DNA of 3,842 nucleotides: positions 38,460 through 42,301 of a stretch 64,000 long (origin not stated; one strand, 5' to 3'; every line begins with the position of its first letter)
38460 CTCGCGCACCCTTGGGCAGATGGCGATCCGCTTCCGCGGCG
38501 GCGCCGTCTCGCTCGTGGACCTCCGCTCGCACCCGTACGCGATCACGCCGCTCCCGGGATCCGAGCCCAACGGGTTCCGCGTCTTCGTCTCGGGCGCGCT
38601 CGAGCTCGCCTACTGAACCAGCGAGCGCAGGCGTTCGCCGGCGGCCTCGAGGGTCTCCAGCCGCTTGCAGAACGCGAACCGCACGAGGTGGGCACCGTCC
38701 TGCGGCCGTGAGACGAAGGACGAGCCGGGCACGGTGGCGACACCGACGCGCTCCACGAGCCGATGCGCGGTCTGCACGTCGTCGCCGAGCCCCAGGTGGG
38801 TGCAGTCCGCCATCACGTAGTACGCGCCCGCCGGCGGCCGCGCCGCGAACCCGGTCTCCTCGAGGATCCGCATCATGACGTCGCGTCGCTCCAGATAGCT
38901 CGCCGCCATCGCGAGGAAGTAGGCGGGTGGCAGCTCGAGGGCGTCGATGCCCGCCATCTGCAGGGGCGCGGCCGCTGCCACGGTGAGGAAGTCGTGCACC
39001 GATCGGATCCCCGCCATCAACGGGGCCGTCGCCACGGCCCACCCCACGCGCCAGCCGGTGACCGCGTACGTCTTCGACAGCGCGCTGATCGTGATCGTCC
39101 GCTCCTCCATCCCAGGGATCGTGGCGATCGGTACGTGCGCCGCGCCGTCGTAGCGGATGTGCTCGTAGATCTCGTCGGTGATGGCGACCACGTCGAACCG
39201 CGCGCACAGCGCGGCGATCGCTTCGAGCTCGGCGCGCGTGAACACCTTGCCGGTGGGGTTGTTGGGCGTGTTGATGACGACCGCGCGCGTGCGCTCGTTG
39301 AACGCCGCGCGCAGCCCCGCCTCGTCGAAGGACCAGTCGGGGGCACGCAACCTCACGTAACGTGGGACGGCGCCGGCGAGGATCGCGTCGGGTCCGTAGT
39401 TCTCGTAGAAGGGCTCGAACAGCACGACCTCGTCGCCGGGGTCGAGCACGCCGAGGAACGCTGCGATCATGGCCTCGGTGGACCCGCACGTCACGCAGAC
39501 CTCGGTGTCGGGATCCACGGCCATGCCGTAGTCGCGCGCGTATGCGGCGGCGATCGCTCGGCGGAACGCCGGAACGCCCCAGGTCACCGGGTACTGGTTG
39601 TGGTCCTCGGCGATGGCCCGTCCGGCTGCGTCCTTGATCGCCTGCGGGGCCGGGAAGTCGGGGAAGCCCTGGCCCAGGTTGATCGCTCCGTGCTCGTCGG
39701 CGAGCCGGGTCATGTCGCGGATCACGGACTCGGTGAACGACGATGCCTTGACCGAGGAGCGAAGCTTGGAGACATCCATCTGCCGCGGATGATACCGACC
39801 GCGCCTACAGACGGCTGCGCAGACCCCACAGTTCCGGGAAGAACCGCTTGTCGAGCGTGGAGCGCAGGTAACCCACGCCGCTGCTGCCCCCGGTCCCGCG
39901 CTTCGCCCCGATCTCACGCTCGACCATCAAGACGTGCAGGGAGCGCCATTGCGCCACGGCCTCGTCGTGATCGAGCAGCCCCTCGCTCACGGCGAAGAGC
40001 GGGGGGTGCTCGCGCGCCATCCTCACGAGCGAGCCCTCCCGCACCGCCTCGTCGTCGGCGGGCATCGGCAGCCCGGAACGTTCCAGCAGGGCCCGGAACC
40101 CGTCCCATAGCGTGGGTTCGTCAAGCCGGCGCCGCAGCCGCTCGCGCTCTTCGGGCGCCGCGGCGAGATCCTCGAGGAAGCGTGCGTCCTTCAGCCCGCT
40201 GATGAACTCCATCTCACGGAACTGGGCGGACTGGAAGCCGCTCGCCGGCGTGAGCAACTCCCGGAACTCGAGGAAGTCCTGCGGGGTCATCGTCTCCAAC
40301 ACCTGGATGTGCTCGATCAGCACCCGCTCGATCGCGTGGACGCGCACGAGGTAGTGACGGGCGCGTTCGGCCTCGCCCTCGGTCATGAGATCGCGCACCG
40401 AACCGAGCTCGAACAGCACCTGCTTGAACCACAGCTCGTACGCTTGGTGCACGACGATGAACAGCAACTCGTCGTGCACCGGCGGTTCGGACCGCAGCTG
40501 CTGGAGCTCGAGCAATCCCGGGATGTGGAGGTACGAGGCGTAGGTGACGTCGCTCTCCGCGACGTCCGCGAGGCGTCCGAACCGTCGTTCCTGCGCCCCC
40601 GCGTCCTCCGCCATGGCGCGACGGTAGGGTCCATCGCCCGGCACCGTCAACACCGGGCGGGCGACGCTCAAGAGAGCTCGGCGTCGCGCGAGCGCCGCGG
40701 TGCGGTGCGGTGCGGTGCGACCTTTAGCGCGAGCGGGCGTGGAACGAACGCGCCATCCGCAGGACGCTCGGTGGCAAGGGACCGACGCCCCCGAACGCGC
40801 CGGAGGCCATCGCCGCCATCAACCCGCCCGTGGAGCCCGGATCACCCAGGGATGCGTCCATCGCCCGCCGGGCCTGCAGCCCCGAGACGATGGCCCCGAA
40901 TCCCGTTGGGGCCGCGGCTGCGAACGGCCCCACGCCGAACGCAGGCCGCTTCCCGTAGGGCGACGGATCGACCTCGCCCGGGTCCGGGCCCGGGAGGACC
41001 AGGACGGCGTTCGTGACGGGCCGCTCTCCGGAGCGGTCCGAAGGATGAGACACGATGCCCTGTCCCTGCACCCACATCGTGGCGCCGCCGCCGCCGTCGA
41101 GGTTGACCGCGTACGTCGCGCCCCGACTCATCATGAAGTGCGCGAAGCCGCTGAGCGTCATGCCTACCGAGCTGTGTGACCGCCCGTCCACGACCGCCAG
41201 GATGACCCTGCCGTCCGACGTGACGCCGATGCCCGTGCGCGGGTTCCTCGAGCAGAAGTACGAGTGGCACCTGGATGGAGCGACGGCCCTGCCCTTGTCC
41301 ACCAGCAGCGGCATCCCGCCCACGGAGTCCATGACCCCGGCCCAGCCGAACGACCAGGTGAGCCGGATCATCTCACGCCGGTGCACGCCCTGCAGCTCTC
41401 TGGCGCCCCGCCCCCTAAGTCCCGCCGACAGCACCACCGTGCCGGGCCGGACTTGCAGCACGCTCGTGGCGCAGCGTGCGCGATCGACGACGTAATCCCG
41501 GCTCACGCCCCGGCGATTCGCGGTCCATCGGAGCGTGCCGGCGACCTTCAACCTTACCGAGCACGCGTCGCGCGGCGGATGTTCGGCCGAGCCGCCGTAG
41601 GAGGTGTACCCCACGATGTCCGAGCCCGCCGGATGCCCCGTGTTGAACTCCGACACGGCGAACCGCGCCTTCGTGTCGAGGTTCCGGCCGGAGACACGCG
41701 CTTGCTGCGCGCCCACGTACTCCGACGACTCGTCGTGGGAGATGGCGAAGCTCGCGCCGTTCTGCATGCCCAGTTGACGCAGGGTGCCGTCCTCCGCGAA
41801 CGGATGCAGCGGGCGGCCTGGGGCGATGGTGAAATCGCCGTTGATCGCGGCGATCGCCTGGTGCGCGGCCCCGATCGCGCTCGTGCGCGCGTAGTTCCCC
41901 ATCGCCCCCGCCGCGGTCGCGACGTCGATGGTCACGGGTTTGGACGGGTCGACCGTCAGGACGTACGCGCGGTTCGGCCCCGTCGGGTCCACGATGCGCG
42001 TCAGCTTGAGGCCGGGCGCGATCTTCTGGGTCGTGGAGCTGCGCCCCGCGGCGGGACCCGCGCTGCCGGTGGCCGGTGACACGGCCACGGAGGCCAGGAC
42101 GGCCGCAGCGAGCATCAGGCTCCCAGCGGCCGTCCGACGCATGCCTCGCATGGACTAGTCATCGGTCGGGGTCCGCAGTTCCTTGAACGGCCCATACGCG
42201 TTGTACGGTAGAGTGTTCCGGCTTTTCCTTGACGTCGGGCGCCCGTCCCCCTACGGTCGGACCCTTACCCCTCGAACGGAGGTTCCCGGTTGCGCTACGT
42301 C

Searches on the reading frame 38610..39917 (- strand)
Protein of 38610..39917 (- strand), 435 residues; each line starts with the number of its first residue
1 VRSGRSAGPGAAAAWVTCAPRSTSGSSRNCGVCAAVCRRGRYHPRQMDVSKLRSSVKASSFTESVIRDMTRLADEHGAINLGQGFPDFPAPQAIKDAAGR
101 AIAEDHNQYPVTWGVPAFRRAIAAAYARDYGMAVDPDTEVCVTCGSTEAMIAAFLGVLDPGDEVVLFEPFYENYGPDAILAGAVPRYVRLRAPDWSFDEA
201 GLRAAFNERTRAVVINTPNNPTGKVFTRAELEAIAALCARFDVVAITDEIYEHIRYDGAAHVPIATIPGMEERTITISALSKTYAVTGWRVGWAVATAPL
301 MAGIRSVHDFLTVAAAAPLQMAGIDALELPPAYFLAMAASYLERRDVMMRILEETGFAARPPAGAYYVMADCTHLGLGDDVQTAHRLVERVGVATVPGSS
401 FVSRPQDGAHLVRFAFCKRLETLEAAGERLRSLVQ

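Call 8: search_protein_families(library=pfam, proteins=[window:38610-39917:-])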
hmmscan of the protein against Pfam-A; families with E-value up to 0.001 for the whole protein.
window:38610-39917:- (435 aa): 3 families
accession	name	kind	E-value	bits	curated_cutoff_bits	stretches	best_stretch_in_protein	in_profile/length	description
PF00155.27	Aminotran_1_2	-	4.8e-61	207.4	19.7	1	79-423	4-354/361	Aminotransferase class I and II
PF01053.26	Cys_Met_Meta_PP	-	0.00011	21.3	27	1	140-249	71-174/381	Cys/Met metabolism PLP-dependent enzyme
PF01041.23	DegT_DnrJ_EryC1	-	0.00047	19.9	19.8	1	143-248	45-145/360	DegT/DnrJ/EryC1/StrS aminotransferase family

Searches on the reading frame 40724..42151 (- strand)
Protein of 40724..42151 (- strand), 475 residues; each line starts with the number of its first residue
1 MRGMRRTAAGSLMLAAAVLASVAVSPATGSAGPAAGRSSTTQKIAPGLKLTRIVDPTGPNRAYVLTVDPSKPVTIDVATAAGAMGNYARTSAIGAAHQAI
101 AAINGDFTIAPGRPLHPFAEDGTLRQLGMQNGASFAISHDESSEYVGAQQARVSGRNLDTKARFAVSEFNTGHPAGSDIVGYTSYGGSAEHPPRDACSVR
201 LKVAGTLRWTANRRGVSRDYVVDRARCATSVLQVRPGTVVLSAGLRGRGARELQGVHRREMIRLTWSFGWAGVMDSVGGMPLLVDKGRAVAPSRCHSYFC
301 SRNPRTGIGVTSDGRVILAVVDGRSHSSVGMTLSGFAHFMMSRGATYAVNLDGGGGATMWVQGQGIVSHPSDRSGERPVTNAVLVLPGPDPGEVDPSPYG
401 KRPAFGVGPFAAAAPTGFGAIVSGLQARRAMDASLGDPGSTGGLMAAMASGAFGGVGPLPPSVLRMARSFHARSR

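Call 67: search_protein_families(library=pfam, proteins=[window:40724-42151:-], max_evalue=0.00001)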
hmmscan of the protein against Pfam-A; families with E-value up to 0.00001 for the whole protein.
window:40724-42151:- (475 aa): 1 family
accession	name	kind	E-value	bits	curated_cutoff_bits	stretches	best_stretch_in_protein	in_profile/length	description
PF09992.14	NAGPA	-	2.1e-32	113.1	25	1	267-385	56-168/169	Phosphodiester glycosidase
